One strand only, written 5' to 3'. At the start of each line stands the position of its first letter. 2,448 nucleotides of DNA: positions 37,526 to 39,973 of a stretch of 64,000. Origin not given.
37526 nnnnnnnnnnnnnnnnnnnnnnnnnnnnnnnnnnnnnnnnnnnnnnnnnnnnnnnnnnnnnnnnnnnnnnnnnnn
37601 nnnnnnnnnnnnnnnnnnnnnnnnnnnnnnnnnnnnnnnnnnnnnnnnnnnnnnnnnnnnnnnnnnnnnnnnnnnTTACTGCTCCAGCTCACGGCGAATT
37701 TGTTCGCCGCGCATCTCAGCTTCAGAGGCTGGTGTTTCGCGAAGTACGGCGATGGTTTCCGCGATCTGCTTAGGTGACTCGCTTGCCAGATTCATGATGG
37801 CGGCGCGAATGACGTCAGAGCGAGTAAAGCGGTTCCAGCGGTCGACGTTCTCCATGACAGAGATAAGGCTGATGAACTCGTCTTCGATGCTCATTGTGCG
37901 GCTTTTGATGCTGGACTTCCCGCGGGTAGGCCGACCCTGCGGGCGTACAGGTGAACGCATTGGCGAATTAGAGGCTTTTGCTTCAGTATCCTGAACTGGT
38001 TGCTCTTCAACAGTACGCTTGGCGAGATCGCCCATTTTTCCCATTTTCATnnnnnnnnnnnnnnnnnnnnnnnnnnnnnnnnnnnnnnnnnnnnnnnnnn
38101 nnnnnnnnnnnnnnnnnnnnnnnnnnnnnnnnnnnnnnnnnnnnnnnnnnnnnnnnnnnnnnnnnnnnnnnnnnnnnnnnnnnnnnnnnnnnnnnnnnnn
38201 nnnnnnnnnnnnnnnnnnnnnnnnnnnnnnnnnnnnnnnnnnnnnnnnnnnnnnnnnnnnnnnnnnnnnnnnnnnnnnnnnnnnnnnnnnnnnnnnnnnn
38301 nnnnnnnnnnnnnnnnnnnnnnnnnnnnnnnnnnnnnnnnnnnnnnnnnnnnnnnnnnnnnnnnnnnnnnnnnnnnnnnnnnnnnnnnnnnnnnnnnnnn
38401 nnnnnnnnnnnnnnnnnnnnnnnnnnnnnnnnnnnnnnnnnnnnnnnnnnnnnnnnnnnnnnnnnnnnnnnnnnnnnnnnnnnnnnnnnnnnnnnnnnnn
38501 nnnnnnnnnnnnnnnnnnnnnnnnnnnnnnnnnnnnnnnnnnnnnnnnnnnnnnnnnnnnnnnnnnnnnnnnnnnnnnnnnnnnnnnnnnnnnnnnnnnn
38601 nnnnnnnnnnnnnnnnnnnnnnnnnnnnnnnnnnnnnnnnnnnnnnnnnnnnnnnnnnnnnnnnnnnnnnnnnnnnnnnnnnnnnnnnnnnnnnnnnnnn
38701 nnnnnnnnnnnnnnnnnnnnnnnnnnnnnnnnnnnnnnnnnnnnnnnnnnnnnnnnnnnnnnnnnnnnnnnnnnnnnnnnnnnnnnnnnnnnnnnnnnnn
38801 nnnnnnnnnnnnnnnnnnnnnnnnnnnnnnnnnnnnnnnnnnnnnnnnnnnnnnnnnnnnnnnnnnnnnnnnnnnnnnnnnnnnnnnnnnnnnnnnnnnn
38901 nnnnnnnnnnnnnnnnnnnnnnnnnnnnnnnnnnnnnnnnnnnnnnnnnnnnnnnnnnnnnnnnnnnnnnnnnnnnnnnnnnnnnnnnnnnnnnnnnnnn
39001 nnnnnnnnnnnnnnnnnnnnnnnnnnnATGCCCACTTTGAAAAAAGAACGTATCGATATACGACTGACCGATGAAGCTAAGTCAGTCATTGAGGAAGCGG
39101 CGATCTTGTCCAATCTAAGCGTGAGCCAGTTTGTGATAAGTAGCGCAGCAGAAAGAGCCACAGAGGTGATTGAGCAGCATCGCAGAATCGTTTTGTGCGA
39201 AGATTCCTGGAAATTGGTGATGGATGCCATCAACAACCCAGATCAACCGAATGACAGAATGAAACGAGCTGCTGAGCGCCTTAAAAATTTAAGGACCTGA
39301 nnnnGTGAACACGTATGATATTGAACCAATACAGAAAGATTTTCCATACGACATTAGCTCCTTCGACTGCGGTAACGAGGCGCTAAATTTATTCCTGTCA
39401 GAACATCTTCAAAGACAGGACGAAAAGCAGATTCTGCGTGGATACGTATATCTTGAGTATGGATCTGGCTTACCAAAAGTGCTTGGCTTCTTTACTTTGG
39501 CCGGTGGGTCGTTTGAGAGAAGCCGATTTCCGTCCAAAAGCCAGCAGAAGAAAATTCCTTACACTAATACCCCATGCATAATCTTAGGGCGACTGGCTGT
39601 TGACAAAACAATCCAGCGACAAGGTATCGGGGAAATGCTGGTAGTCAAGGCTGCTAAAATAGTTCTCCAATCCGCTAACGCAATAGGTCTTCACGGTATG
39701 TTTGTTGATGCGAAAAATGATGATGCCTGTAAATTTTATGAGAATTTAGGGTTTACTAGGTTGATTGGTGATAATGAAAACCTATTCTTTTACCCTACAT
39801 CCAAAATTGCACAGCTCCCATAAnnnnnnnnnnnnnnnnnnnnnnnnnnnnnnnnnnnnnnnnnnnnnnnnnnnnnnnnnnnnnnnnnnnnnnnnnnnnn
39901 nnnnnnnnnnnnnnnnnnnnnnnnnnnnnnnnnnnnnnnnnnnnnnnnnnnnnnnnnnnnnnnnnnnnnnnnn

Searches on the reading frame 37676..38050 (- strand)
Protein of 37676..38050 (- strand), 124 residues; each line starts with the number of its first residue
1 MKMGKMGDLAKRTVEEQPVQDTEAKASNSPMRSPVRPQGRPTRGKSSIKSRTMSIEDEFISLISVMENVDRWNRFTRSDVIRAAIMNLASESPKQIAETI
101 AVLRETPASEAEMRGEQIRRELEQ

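Call 42: search_protein_families(library=pfam, proteins=[window:37676-38050:-], max_evalue=0.001)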
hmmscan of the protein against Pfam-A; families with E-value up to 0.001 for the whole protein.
window:37676-38050:- (124 aa): 0 families

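Call 63: search_protein_families(library=phrogs, proteins=[window:37676-38050:-], max_evalue=0.001)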
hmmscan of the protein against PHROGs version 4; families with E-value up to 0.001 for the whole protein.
window:37676-38050:- (124 aa): 1 family
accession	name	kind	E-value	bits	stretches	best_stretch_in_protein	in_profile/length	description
phrog_5111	-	unknown function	1.4e-36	126.2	1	5-122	4-115/119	-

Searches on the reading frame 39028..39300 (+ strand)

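Call 42: search_protein_families(library=pfam, proteins=[window:39028-39300:+], max_evalue=0.001)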
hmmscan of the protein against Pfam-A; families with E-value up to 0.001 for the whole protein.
window:39028-39300:+ (90 aa): 2 families
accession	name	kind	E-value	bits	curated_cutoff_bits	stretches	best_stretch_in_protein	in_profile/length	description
PF08681.18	TacA1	-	1.9e-25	89.1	21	1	8-86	1-79/80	Antitoxin TacA 1-like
PF21983.2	NikA-like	-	2.3e-06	28.1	27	1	5-52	3-50/72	Mobilization protein NikA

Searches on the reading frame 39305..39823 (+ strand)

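Call 42: search_protein_families(library=pfam, proteins=[window:39305-39823:+], max_evalue=0.001)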
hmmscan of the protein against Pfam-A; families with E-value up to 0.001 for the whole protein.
window:39305-39823:+ (172 aa): 4 families
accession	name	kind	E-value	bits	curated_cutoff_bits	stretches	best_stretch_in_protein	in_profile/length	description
PF13508.13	Acetyltransf_7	-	7.1e-09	36.4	27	1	92-151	30-83/84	Acetyltransferase (GNAT) domain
PF00583.31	Acetyltransf_1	-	2.1e-08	34.9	20.7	1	88-150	56-116/116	Acetyltransferase (GNAT) family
PF13673.13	Acetyltransf_10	-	1.5e-07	31.9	23.6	1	94-155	54-111/128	Acetyltransferase (GNAT) domain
PF08445.16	FR47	-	1.2e-06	28.9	22.1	1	93-153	23-80/86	FR47-like protein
